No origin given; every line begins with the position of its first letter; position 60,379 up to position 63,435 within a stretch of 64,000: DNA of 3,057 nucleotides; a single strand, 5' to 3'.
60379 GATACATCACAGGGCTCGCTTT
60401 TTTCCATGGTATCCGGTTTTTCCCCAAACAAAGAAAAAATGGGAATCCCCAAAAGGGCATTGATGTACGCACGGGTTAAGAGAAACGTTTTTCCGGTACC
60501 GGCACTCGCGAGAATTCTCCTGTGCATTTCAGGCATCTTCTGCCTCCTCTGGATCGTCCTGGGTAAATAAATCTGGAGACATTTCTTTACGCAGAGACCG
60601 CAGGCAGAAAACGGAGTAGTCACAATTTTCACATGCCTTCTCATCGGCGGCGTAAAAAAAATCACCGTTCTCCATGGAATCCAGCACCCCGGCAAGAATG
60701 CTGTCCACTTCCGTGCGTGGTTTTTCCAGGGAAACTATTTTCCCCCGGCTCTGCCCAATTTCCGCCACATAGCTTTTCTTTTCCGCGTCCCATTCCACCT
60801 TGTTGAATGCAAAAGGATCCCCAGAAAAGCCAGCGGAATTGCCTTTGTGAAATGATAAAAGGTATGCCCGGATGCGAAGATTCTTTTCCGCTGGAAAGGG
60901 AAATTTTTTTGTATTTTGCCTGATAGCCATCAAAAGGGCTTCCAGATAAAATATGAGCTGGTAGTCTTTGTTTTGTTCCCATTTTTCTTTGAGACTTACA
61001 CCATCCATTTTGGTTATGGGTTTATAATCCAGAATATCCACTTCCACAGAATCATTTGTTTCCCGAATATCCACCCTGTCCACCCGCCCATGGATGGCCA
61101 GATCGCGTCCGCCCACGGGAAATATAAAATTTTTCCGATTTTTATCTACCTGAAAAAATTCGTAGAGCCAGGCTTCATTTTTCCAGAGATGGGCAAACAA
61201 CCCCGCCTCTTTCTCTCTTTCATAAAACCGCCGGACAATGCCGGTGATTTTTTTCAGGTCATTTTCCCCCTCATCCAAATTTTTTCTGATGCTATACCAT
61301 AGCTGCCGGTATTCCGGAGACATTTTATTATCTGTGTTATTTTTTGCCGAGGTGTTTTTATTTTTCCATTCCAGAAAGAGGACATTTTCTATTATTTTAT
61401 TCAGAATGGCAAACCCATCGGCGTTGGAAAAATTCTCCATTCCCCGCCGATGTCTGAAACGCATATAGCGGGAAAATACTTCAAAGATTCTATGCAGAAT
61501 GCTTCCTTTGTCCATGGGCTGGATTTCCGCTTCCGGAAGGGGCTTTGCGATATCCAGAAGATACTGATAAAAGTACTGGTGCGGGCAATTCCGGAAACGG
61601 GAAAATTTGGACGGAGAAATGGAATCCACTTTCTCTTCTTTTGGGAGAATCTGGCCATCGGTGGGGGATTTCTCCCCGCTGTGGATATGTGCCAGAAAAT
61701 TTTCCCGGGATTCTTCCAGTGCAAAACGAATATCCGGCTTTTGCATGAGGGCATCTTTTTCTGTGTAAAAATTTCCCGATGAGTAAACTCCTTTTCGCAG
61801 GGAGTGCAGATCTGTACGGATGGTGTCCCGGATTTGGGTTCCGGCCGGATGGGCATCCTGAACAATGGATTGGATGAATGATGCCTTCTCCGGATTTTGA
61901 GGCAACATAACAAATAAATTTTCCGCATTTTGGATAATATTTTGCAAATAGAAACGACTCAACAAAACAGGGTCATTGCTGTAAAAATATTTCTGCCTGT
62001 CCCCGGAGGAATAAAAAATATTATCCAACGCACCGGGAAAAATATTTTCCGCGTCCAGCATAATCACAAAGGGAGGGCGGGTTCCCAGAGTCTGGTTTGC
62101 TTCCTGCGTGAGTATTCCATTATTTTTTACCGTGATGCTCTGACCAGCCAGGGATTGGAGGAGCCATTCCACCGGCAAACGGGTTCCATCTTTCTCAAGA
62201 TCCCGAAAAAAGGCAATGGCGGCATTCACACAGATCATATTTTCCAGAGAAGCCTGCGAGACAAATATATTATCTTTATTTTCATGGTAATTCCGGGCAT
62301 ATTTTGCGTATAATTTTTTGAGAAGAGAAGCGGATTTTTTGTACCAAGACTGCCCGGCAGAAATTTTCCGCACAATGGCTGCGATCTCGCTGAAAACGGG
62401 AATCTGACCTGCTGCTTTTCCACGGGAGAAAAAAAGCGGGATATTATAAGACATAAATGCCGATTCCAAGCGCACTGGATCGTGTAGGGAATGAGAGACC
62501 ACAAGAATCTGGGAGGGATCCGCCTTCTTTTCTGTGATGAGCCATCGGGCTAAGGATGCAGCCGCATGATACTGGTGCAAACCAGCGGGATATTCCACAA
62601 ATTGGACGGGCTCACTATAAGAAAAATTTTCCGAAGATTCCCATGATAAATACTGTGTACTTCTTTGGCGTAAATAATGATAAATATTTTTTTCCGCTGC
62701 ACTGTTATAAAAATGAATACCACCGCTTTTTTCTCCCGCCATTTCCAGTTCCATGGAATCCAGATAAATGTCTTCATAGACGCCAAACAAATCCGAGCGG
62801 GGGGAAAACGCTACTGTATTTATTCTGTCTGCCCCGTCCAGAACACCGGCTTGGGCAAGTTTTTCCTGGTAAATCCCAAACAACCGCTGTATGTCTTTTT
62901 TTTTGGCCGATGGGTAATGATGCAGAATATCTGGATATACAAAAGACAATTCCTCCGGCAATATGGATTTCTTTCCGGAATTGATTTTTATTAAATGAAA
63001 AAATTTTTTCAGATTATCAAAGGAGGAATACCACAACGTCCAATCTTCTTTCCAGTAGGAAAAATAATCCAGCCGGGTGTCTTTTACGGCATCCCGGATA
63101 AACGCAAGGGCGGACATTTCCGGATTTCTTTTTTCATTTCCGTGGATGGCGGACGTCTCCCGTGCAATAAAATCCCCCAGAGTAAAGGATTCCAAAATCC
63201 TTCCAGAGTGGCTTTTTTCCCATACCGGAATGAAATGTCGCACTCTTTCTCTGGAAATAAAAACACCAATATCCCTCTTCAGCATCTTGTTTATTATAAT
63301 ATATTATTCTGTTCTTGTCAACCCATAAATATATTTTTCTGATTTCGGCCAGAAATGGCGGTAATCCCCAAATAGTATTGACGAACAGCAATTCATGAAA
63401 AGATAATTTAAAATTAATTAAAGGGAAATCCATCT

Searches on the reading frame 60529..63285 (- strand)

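Call 53: search_protein_families(library=pfam, proteins=[window:60529-63285:-], max_evalue=0.00001)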
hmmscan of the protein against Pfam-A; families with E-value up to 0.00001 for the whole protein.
window:60529-63285:- (918 aa): 1 family
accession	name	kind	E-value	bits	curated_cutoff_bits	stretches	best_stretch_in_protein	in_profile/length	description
PF12705.13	PDDEXK_1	-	2.8e-23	83.6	22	1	555-894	1-246/247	PD-(D/E)XK nuclease superfamily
